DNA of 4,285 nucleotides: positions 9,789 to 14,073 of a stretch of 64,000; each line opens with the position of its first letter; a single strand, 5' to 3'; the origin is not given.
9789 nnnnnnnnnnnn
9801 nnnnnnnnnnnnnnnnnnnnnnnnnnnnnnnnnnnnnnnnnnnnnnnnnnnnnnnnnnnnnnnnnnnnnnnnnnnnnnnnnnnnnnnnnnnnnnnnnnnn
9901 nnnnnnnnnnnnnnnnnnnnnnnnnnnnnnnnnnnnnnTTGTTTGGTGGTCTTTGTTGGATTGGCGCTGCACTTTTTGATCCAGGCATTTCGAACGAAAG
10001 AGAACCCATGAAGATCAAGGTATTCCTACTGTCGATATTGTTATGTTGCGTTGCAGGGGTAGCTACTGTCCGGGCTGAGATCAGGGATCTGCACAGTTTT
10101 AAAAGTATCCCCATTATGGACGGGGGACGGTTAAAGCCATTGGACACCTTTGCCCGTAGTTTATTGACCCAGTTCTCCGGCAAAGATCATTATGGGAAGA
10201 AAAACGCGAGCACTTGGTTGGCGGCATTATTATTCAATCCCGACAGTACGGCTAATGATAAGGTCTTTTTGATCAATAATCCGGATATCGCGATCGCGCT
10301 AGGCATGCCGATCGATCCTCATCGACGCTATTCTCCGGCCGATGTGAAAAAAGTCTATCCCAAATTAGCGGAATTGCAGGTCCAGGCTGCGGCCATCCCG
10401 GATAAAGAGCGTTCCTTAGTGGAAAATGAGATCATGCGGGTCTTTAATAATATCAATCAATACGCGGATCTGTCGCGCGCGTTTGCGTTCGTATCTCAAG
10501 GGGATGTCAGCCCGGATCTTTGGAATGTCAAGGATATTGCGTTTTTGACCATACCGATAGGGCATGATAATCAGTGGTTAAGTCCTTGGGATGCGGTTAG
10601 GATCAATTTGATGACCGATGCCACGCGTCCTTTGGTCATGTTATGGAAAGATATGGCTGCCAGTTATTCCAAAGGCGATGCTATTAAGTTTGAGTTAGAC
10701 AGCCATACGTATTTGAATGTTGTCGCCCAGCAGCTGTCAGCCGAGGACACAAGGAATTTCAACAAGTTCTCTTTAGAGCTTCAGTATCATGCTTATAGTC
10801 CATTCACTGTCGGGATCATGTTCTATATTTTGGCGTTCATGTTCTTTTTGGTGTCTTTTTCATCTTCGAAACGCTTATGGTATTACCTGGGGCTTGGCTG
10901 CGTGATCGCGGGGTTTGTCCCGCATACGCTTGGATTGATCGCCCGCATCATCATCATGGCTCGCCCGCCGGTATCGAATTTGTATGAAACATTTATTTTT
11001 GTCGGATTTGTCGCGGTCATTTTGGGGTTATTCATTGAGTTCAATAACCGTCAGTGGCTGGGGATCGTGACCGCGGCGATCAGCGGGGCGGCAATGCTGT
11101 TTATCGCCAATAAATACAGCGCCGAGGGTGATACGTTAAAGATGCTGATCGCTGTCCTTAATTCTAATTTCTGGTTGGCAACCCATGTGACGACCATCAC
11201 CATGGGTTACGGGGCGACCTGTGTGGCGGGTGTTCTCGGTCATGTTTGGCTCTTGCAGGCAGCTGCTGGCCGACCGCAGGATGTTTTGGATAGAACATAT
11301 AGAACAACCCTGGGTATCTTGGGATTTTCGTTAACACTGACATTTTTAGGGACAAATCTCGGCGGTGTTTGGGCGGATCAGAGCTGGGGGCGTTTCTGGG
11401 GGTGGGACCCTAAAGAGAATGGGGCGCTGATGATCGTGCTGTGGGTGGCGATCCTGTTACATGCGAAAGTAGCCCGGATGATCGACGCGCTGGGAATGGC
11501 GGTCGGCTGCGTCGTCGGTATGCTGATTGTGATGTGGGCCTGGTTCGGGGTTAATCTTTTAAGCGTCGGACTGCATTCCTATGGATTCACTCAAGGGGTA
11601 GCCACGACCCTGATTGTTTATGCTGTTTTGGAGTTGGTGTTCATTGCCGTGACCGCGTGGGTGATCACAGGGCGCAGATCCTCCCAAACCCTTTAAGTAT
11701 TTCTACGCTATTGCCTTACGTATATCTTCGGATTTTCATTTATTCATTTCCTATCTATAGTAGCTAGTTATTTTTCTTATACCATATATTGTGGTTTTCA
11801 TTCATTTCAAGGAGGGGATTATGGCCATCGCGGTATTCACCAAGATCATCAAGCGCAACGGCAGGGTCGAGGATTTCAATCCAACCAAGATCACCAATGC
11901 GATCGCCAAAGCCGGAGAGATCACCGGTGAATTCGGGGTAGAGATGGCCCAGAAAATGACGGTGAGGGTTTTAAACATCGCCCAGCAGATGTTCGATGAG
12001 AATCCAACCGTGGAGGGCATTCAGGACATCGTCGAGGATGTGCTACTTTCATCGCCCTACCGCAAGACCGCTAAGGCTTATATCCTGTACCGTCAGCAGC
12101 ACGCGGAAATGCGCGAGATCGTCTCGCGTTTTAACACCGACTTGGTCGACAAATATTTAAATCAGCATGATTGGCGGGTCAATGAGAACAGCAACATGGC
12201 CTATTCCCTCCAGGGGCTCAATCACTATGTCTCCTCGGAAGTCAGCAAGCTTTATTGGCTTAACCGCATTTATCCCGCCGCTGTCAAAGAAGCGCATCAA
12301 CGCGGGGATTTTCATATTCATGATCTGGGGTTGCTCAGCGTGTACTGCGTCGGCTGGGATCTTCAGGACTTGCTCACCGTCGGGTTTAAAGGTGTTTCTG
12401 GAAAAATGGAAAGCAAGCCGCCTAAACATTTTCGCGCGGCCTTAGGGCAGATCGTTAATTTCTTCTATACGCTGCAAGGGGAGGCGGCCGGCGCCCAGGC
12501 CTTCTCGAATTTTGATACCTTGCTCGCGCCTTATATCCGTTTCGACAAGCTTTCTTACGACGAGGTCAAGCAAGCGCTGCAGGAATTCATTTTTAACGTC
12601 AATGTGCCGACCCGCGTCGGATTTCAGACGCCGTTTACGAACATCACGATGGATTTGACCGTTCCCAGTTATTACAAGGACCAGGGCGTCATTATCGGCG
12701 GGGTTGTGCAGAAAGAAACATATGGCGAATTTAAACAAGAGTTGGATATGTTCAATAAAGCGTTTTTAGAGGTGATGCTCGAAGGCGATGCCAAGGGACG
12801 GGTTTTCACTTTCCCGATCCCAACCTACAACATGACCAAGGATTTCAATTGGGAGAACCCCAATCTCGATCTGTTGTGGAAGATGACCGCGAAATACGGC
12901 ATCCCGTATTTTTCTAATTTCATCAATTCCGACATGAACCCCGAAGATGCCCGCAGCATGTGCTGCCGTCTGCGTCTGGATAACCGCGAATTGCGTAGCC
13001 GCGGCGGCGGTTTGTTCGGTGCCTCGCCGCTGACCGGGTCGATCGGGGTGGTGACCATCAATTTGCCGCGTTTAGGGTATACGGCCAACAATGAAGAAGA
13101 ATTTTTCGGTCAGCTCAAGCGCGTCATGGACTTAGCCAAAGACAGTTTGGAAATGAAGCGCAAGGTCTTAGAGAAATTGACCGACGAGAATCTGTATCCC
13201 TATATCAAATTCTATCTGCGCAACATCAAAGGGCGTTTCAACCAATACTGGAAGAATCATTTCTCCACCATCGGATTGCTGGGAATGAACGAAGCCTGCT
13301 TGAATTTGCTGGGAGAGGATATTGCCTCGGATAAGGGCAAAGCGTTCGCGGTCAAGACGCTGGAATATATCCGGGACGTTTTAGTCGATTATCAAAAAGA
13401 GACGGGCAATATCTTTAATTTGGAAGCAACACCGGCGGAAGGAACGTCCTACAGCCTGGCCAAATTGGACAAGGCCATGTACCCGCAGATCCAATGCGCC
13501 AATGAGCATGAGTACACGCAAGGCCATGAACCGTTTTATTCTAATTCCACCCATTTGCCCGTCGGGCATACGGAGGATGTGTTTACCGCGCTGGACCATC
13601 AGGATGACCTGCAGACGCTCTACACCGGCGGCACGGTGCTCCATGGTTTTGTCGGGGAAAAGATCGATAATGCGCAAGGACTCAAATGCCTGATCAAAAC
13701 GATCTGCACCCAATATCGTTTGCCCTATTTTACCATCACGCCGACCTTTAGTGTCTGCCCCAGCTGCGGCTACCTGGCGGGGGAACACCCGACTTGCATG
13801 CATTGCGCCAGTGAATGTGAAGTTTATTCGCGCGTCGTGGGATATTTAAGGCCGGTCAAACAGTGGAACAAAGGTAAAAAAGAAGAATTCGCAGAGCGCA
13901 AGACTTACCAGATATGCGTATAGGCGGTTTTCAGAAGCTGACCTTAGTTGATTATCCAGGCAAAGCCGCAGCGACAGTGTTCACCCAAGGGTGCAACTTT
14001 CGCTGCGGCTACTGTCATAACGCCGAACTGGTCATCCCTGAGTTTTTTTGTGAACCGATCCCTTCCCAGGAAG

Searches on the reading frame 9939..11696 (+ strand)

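Call 50: search_protein_families(library=pfam, proteins=[window:9939-11696:+], max_evalue=1e-8)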
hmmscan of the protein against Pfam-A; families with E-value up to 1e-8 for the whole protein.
window:9939-11696:+ (585 aa): 1 family
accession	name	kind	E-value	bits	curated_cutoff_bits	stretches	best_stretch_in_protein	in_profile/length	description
PF01578.25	Cytochrom_C_asm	-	3.6e-22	79.5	29.9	1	345-546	1-212/212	Cytochrome C assembly protein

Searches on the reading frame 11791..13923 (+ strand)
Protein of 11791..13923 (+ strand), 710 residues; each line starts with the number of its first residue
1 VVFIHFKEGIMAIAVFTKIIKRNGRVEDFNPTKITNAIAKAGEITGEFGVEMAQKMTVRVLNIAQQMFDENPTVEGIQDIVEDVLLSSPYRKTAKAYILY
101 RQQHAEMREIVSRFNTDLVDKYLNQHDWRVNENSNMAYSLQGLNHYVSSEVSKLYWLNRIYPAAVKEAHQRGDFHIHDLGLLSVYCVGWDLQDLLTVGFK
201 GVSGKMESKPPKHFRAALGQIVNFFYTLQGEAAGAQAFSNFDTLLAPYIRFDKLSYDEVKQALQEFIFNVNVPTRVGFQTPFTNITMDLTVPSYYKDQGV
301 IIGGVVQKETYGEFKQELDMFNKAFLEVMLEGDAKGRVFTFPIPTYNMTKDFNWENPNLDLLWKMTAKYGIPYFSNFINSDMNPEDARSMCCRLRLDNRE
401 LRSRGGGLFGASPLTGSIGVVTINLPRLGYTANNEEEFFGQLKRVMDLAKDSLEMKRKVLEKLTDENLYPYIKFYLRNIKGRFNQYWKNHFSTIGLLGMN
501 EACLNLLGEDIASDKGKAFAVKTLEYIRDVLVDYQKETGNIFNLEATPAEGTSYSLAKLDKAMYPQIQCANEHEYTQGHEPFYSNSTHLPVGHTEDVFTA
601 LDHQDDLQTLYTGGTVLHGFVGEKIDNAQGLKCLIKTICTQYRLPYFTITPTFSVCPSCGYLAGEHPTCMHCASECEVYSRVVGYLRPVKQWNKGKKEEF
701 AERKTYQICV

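Call 50: search_protein_families(library=pfam, proteins=[window:11791-13923:+], max_evalue=1e-8)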
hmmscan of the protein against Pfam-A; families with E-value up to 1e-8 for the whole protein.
window:11791-13923:+ (710 aa): 2 families
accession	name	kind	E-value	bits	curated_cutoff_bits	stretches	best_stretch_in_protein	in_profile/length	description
PF13597.11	NRDD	-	1.4e-202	674.8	26.2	1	132-706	1-562/562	Anaerobic ribonucleoside-triphosphate reductase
PF03477.21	ATP-cone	-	8.6e-24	84.3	25.8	1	18-105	2-87/88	ATP cone domain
